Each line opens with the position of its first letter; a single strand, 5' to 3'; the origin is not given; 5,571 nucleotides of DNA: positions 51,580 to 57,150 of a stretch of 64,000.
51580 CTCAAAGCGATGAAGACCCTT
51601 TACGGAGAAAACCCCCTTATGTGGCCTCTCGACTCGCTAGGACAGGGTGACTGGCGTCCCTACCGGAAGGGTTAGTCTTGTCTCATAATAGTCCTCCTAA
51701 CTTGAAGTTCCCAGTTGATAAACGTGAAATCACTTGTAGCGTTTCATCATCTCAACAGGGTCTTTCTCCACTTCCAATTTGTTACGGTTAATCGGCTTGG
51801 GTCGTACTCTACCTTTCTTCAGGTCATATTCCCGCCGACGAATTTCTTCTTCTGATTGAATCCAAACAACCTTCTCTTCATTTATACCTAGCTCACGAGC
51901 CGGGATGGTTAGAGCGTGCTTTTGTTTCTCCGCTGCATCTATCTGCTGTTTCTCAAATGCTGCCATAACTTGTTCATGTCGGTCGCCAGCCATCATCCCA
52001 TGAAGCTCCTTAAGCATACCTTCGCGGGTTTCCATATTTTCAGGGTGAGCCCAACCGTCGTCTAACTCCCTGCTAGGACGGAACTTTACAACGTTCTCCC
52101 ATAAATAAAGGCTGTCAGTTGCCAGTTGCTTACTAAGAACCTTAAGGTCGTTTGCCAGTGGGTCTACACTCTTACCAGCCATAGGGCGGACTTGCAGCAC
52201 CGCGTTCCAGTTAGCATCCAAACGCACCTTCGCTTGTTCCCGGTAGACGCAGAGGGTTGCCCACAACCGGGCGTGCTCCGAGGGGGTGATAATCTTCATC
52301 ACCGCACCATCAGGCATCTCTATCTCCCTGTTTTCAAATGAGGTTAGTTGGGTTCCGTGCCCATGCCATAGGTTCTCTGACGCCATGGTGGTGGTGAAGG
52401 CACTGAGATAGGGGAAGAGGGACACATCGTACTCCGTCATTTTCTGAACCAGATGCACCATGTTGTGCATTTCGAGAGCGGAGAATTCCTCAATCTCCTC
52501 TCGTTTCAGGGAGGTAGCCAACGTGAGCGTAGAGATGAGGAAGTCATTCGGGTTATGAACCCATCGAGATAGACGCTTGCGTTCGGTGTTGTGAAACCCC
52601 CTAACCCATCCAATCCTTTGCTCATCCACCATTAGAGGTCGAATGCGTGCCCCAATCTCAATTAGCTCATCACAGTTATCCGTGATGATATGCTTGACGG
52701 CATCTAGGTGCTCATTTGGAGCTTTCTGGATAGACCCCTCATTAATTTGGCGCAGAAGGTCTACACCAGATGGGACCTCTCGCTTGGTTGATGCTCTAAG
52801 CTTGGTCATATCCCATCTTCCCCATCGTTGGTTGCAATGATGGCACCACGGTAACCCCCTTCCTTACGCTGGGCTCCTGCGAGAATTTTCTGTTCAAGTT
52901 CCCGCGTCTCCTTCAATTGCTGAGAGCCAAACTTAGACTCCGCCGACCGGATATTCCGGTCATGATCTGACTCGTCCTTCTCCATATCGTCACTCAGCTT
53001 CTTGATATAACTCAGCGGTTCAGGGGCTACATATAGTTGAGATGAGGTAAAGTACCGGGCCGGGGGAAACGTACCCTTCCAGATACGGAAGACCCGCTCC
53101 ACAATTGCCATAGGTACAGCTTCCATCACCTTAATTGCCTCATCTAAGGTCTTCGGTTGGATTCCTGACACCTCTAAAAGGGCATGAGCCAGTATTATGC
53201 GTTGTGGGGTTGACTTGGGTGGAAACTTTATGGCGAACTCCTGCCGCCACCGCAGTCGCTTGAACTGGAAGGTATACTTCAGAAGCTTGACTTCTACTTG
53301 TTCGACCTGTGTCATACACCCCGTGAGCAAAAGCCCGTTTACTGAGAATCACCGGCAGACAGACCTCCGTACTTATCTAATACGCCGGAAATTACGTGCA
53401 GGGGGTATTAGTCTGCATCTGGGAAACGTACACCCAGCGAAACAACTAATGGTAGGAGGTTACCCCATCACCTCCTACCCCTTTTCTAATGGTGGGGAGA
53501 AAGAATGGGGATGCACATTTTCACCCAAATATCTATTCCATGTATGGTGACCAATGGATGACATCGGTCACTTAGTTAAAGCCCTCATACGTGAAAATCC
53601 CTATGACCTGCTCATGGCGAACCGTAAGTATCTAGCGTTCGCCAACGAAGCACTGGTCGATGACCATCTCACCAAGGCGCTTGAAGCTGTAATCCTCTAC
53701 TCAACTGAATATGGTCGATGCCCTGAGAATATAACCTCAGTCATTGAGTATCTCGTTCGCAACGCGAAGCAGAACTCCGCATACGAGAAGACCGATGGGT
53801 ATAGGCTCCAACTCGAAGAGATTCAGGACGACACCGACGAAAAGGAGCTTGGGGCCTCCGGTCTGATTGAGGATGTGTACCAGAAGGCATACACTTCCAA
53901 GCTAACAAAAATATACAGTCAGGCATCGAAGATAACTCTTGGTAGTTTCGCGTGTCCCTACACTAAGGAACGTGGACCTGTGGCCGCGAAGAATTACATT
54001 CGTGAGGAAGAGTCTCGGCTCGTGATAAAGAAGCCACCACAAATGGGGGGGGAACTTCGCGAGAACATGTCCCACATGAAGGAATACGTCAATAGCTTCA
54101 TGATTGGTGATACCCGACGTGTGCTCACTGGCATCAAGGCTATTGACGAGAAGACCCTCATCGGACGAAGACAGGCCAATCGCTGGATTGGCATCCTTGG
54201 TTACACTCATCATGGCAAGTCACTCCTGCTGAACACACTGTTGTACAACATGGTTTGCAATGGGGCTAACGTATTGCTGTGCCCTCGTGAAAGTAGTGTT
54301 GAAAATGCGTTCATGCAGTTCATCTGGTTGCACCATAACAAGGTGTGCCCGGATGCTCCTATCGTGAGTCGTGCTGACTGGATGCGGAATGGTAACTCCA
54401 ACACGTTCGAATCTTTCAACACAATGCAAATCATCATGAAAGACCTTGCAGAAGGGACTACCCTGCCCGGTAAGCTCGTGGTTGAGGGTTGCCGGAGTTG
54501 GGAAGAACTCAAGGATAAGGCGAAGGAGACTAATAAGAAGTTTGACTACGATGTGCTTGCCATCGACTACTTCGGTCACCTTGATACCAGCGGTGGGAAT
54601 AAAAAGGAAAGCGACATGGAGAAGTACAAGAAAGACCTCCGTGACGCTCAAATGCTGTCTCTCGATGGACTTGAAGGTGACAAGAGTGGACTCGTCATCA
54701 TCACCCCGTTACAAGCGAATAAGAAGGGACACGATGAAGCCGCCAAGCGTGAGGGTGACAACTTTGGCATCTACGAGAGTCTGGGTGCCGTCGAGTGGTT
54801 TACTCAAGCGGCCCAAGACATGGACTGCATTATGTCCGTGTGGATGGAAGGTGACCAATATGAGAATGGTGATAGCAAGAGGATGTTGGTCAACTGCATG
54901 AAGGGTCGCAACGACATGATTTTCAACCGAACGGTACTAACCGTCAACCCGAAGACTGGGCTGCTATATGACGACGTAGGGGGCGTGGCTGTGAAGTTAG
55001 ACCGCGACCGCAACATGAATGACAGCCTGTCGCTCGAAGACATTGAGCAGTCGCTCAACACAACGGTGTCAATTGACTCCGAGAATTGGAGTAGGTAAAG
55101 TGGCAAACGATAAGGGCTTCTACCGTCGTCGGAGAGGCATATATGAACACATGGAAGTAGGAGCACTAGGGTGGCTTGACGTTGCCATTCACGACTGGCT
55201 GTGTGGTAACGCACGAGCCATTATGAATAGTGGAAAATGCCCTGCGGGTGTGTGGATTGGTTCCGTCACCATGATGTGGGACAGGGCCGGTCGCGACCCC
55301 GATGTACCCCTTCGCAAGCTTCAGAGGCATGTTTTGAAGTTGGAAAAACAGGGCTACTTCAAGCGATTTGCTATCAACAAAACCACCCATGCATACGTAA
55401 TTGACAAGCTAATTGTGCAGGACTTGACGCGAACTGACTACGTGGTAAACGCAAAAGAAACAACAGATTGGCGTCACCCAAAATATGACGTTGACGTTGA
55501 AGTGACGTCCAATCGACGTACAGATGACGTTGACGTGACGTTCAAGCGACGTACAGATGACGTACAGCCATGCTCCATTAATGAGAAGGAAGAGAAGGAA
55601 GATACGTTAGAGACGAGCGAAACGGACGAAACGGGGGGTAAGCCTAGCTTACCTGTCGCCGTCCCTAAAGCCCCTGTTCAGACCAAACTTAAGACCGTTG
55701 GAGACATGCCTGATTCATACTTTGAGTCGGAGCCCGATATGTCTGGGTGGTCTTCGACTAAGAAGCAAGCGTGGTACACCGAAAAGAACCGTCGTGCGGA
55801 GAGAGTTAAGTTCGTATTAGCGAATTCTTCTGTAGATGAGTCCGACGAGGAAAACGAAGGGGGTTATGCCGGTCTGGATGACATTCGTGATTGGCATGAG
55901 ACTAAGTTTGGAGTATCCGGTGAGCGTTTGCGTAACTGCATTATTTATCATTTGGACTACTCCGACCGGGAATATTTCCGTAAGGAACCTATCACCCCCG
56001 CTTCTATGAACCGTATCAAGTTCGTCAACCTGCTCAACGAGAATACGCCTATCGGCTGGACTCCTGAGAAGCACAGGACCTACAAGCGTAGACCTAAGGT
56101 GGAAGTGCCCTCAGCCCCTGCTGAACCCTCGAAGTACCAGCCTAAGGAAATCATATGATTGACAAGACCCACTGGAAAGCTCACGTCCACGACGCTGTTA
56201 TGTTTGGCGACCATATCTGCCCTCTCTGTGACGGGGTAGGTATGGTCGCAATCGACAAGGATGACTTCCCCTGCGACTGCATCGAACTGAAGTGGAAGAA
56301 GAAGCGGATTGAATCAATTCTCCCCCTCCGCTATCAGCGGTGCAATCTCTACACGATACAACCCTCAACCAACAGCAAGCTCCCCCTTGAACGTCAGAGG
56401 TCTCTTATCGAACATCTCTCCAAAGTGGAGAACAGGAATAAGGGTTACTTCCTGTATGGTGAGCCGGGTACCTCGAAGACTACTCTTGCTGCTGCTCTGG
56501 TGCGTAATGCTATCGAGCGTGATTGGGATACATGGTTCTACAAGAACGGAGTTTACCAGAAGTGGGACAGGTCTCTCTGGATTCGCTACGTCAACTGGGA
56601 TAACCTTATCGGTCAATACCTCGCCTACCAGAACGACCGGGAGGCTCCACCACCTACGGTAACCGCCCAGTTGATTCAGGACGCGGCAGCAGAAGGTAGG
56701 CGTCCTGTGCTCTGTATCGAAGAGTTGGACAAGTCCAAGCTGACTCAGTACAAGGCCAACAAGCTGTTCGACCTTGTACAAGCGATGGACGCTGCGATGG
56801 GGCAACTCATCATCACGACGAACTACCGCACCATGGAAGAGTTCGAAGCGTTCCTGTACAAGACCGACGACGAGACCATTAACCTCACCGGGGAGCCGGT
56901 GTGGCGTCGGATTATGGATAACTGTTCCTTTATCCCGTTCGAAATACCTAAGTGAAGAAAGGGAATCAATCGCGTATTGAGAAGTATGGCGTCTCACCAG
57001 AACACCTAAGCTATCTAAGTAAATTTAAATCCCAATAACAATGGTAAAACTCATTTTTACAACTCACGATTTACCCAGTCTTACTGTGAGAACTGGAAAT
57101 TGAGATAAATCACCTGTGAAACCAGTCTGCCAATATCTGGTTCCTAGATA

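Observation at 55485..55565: Iteron-like GACGT repeat cluster inside the gene between helicase and loader: candidate replication origin within an initiator gene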

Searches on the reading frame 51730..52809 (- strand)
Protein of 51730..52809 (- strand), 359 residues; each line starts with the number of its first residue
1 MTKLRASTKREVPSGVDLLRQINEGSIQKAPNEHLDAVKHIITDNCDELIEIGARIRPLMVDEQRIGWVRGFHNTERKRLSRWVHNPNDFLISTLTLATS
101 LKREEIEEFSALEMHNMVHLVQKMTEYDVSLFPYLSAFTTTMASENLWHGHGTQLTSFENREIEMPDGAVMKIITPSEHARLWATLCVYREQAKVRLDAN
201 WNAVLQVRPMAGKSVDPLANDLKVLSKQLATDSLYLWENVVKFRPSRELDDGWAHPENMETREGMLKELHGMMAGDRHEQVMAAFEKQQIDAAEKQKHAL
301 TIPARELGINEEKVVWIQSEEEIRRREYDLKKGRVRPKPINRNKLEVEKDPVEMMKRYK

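Call 6: search_protein_families(library=pfam, proteins=[window:51730-52809:-], max_evalue=0.1)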
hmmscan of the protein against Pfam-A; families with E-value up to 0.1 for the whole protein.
window:51730-52809:- (359 aa): 1 family
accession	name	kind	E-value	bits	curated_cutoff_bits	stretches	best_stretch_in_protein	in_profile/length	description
PF17651.6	Raco_middle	-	0.098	12.7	26.8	0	74-142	52-120/163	RACo middle region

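Call 7: search_protein_families(library=phrogs, proteins=[window:51730-52809:-], max_evalue=0.01)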
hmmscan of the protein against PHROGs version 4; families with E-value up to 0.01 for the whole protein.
window:51730-52809:- (359 aa): 0 families

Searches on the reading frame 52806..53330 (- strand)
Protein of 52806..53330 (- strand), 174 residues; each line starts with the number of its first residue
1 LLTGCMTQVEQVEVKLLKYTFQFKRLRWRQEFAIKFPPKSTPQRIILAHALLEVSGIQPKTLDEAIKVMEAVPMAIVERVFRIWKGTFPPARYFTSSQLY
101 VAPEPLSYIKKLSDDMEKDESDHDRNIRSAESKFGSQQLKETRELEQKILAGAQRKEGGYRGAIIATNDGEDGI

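Call 6: search_protein_families(library=pfam, proteins=[window:52806-53330:-], max_evalue=0.1)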
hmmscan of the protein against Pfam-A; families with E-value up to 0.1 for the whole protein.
window:52806-53330:- (174 aa): 1 family
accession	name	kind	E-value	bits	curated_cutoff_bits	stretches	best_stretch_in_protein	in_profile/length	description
PF02841.20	GBP_C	-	0.05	13.4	24.3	1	107-161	96-151/297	Guanylate-binding protein, C-terminal domain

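Call 7: search_protein_families(library=phrogs, proteins=[window:52806-53330:-], max_evalue=0.01)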
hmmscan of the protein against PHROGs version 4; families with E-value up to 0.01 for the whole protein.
window:52806-53330:- (174 aa): 0 families

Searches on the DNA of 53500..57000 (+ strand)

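Call 8: search_dna_similar(query=window:53500-57000:+, collection=phages, mode=distant, max_rows=30)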
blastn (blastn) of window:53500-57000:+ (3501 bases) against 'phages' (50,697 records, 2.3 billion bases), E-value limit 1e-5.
No match.

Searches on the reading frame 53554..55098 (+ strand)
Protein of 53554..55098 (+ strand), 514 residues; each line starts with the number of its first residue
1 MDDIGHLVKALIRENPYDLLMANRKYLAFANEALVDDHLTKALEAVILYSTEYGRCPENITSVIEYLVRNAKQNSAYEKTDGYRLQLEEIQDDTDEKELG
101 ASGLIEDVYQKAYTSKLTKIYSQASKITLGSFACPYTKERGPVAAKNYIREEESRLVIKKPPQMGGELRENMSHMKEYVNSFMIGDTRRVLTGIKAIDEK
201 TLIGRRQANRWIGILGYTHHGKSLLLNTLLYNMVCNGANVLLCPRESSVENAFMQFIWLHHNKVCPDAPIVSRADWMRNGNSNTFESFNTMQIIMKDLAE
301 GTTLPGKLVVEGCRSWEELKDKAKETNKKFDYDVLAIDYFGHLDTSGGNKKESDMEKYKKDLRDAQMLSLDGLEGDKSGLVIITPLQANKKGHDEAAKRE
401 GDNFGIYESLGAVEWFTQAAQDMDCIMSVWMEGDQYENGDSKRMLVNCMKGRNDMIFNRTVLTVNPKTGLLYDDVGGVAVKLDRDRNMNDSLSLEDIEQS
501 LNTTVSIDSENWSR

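Call 6: search_protein_families(library=pfam, proteins=[window:53554-55098:+], max_evalue=0.1)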
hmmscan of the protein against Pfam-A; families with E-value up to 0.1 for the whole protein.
window:53554-55098:+ (514 aa): 1 family
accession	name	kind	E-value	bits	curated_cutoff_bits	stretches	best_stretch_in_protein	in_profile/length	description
PF12846.13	AAA_10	-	0.058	12.9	27.5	1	200-257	12-68/362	AAA-like domain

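Call 7: search_protein_families(library=phrogs, proteins=[window:53554-55098:+], max_evalue=0.01)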
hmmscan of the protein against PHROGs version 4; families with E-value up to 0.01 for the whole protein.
window:53554-55098:+ (514 aa): 2 families
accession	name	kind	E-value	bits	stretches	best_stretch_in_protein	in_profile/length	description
phrog_19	-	DNA, RNA and nucleotide metabolism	7.7e-08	32.6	1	174-475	310-582/621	DnaB-like replicative helicase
phrog_239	-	DNA, RNA and nucleotide metabolism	7.6e-05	22.8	1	192-477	343-602/801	DNA primase/helicase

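Call 64: search_dna_similar(query=window:53554-55095:+, collection=phages, mode=protein, max_evalue=0.001, max_rows=12)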
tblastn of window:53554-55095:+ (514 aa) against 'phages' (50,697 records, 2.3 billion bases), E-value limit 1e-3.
Records with a match: 1; places in all: 1; records where one place covers at least 80% of the query: 1.
Best place of each record, by identity: <60% 1.
By first word of the organism name: Tunturiibacter 1.
By host as written in the record: Tunturiibacter psychrotolerans X4BP1 1.
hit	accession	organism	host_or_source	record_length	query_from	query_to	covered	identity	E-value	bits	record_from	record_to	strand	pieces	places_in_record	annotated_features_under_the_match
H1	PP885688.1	Tunturiibacter phage Tunturi_5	Tunturiibacter psychrotolerans X4BP1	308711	51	483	84%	23.5%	6e-12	74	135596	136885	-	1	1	DnaB-like replicative helicase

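Call 65: get_annotated_region(hit=H1, flank=5000)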
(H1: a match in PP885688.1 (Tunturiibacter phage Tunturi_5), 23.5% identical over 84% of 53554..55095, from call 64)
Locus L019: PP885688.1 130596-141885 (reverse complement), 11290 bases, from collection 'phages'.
description: Tunturiibacter phage Tunturi_5, complete genome.
organism: Tunturiibacter phage Tunturi_5 (NCBI taxid 3378199)
taxonomy: Viruses; Duplodnaviria; Heunggongvirae; Uroviricota; Caudoviricetes
host: Tunturiibacter psychrotolerans X4BP1; source: soil; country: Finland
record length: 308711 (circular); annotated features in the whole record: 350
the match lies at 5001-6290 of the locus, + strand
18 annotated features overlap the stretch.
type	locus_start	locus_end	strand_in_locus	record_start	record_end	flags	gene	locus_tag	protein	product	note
CDS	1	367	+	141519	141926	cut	-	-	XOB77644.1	hypothetical protein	ORF201; gp201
CDS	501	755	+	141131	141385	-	-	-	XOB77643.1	hypothetical protein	ORF200; gp200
CDS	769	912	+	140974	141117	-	-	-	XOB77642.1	hypothetical protein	ORF199; gp199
CDS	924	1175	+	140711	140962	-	-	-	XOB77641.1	hypothetical protein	ORF198; gp198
CDS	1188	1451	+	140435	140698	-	-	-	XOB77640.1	hypothetical protein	ORF197; gp197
CDS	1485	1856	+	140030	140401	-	-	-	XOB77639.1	hypothetical protein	ORF196; gp196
CDS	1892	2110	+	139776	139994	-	-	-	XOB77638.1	hypothetical protein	ORF195; gp195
CDS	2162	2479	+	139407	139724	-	-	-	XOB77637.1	hypothetical protein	ORF194; gp194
CDS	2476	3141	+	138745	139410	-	-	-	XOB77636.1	hypothetical protein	ORF193; gp193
CDS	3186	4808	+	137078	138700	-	-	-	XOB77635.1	DNA helicase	ORF192; gp192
CDS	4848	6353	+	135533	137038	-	-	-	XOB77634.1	DnaB-like replicative helicase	ORF191; gp191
CDS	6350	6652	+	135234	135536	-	-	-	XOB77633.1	hypothetical protein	ORF190; gp190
CDS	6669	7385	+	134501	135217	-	-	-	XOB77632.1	hypothetical protein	ORF189; gp189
CDS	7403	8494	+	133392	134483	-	-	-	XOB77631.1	hypothetical protein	ORF188; gp188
CDS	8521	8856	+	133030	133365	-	-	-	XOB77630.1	hypothetical protein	ORF187; gp187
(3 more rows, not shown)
